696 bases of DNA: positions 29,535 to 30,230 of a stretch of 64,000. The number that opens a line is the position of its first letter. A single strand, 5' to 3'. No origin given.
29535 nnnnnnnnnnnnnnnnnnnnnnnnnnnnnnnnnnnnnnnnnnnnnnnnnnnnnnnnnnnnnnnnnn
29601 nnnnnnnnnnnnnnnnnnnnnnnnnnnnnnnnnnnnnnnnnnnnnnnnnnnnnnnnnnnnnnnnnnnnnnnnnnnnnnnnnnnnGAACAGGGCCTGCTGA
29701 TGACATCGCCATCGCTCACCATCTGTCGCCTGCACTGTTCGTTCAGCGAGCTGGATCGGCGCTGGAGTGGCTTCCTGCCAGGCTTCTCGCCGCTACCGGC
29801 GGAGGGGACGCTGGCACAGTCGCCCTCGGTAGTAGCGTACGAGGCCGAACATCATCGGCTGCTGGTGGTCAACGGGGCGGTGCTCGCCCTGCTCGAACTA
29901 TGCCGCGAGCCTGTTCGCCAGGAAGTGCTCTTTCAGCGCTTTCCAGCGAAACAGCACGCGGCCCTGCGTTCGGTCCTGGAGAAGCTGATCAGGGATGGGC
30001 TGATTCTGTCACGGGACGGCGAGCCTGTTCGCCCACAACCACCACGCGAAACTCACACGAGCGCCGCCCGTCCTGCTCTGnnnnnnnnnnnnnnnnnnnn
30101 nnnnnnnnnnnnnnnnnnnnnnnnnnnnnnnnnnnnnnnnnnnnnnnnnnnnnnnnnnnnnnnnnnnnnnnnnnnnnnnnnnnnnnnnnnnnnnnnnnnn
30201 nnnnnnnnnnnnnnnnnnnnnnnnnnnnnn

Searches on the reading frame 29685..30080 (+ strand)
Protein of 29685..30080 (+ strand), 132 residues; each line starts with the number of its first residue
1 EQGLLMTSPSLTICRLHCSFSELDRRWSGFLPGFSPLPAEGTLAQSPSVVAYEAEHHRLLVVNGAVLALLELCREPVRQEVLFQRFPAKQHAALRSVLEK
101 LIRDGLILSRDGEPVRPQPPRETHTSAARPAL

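Call 92: search_protein_families(library=pfam, proteins=[window:29685-30080:+], max_evalue=10)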
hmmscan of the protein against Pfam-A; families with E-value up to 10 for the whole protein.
window:29685-30080:+ (132 aa): 2 families
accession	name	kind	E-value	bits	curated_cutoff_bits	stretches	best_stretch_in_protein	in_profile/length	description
PF04738.18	Lant_dehydr_N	-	0.019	13.6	28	1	63-109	145-195/649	Lantibiotic dehydratase, N terminus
PF06969.22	HemN_C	-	0.042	14.3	24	1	73-117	17-60/67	HemN C-terminal domain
